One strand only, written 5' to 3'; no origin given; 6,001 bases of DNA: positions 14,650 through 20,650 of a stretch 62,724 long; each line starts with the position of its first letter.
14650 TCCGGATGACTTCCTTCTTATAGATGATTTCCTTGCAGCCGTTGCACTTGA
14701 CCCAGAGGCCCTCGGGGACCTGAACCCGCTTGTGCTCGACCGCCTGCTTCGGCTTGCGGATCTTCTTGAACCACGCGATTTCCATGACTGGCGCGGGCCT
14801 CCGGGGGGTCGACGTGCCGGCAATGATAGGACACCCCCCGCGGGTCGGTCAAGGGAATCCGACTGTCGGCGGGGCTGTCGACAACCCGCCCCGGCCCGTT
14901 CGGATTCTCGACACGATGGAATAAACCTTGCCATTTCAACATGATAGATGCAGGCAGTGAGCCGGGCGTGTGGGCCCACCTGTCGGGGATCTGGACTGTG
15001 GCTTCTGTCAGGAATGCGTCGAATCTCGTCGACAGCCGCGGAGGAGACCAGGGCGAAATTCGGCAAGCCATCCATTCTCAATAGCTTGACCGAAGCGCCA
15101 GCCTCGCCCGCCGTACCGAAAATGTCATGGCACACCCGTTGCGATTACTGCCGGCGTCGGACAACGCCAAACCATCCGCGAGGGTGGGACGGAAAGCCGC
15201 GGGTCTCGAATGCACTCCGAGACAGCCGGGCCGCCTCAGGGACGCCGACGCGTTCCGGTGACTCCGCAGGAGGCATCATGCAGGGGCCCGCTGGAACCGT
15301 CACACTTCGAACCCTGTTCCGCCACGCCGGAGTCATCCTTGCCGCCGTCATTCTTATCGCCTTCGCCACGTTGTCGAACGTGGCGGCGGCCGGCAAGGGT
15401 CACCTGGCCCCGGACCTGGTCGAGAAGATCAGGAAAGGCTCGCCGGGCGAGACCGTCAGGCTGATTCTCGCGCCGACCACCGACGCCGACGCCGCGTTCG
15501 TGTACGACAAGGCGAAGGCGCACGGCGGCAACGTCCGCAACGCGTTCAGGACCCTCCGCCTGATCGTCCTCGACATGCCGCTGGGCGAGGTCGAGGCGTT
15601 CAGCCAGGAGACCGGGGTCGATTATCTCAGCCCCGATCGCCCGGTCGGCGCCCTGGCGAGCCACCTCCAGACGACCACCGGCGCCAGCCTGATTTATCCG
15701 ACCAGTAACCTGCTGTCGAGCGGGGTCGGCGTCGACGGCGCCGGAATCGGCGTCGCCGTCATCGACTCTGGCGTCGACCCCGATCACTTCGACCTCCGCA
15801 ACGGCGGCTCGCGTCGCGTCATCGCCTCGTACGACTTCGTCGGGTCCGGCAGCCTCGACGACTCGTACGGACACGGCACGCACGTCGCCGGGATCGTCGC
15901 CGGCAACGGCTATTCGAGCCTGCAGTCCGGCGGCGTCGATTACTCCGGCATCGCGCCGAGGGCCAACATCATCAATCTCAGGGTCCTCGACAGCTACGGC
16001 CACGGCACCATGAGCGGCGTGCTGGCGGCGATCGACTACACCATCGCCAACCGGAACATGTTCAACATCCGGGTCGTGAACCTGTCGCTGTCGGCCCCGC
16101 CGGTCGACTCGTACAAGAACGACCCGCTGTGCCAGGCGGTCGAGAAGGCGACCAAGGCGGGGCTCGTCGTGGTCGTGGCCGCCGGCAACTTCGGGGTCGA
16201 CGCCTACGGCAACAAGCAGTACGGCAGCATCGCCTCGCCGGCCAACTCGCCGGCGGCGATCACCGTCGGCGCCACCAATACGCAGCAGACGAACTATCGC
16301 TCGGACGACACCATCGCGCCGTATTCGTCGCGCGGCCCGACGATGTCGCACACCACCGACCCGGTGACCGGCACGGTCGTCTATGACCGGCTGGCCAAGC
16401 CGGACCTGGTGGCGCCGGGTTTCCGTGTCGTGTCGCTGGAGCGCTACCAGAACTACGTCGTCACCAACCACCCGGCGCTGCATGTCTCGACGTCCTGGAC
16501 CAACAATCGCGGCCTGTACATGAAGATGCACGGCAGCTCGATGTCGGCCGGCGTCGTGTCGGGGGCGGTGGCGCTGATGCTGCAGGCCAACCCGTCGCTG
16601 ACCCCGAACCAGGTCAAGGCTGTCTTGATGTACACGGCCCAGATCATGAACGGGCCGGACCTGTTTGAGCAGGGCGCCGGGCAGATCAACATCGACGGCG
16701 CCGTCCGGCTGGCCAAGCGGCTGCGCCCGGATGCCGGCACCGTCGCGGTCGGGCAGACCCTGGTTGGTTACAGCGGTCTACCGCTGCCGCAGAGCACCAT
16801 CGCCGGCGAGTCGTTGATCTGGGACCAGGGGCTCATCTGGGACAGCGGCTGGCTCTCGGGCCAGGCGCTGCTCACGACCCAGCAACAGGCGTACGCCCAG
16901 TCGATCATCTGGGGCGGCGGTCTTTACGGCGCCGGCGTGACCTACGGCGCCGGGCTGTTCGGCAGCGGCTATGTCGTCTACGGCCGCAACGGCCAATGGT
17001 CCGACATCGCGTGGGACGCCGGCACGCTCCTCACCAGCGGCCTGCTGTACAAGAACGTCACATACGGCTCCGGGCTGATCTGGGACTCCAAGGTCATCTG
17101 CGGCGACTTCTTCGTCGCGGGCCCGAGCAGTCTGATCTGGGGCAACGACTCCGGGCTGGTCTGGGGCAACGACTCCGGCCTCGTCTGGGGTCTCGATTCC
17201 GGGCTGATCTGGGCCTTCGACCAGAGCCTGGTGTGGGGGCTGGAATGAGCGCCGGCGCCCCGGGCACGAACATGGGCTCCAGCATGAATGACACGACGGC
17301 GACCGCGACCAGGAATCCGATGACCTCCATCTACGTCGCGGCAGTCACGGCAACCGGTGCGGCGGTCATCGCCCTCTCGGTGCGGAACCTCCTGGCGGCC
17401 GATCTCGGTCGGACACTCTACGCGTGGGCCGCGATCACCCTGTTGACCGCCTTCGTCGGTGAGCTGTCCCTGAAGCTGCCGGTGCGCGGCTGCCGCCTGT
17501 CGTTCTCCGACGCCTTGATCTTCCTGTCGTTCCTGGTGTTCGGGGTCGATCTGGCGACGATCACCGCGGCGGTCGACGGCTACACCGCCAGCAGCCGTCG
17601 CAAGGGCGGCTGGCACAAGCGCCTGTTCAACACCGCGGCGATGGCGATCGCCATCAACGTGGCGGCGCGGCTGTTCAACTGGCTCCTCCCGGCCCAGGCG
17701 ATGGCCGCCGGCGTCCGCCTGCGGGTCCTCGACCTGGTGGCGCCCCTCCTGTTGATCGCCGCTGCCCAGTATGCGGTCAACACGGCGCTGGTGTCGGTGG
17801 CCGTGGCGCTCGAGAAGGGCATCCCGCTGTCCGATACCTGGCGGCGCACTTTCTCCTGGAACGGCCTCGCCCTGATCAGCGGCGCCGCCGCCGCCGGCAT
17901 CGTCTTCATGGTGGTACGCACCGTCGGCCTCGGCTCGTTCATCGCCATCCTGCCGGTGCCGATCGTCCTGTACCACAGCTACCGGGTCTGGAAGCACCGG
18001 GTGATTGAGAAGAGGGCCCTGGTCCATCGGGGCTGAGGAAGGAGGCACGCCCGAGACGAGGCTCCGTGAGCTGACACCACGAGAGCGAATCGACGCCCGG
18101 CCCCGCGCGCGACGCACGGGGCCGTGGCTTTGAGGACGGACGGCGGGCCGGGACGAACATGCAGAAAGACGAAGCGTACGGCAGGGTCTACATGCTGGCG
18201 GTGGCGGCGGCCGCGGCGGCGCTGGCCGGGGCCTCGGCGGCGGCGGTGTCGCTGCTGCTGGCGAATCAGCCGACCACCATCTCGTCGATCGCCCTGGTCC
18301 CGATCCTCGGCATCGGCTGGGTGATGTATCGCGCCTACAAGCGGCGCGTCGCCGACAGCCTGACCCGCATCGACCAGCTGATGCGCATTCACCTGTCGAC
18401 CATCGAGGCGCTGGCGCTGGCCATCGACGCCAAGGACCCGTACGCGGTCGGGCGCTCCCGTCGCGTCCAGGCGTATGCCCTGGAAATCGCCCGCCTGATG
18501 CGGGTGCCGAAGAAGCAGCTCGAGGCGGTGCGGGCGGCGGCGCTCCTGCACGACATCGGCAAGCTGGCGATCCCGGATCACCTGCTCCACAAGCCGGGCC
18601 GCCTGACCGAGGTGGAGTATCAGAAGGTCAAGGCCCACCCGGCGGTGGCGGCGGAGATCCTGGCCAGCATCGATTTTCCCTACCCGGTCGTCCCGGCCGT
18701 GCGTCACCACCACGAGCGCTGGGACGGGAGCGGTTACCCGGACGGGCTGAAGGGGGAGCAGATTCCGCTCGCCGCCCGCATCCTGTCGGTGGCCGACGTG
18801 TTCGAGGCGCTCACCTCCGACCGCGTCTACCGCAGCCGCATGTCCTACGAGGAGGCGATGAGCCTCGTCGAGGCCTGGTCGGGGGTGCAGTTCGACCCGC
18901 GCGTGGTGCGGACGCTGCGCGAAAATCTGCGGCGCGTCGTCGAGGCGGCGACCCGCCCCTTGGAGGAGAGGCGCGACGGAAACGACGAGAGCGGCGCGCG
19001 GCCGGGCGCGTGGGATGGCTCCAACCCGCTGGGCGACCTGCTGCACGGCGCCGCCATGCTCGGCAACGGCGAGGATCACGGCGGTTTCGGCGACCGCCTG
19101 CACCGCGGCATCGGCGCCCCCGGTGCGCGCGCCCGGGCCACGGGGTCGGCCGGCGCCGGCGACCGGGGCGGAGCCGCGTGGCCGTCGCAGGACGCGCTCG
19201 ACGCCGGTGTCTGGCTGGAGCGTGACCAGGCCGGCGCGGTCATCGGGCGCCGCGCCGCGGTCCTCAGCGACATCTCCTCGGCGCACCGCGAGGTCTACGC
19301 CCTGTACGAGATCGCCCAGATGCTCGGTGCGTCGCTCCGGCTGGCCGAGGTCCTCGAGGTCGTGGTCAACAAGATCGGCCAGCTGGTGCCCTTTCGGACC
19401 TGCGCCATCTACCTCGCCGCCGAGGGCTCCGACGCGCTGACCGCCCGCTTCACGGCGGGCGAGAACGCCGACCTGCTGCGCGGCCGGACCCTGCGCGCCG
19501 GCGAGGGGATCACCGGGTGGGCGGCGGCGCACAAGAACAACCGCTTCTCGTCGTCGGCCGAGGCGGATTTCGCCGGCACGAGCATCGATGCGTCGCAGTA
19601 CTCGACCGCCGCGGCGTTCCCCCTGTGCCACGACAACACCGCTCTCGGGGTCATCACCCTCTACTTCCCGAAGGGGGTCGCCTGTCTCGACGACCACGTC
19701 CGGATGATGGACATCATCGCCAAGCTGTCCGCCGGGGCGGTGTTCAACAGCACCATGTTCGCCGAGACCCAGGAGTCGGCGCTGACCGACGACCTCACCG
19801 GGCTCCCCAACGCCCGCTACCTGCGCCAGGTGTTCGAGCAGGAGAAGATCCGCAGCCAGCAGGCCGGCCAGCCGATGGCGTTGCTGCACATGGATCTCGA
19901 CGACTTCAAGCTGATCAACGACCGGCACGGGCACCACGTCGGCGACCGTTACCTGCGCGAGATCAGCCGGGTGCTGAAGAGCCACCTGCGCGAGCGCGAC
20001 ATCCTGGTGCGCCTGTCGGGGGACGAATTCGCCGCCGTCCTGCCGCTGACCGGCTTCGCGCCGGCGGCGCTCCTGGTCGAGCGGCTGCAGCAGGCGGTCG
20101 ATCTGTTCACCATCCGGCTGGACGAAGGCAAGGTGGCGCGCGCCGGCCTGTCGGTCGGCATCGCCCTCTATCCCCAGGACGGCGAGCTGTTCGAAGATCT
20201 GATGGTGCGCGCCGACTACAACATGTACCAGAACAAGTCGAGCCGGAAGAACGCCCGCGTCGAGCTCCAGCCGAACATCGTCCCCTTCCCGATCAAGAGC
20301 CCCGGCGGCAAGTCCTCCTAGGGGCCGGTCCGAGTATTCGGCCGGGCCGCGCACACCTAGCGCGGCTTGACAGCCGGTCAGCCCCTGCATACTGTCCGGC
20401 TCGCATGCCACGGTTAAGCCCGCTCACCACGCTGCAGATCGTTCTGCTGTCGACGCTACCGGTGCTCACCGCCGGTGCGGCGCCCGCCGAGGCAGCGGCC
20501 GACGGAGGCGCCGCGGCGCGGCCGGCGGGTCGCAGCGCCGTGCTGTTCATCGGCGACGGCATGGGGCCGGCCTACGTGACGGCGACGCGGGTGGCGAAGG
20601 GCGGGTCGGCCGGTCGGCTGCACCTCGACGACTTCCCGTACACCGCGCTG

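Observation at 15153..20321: Possible autoregulatory c-di-GMP circuit: riboswitch, protease, membrane module and HD-GYP/GAF/GGDEF enzyme in one transcription unit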

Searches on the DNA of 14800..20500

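Call 65: search_rna_families(source=window, start=14800, end=20500, threshold=evalue, max_evalue=1)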
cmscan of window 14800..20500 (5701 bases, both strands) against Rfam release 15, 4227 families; matches with E-value up to 1: 4.
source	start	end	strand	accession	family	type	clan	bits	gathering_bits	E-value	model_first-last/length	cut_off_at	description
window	15157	15239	+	RF03167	c-di-GMP-I-GGC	Cis-reg; riboswitch;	CL00126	65.3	59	3.2e-14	1-80/80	no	c-di-GMP-I-GGC riboswitch aptamer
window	16189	16269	-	RF03295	mir-7594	Gene; miRNA;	-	23.1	80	0.27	1-63/63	no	mir-7594 microRNA precursor family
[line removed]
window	15003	15068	-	RF01225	ACA64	Gene; snRNA; snoRNA; HACA-box;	-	20.6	35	0.47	1-128/128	no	Small nucleolar RNA ACA64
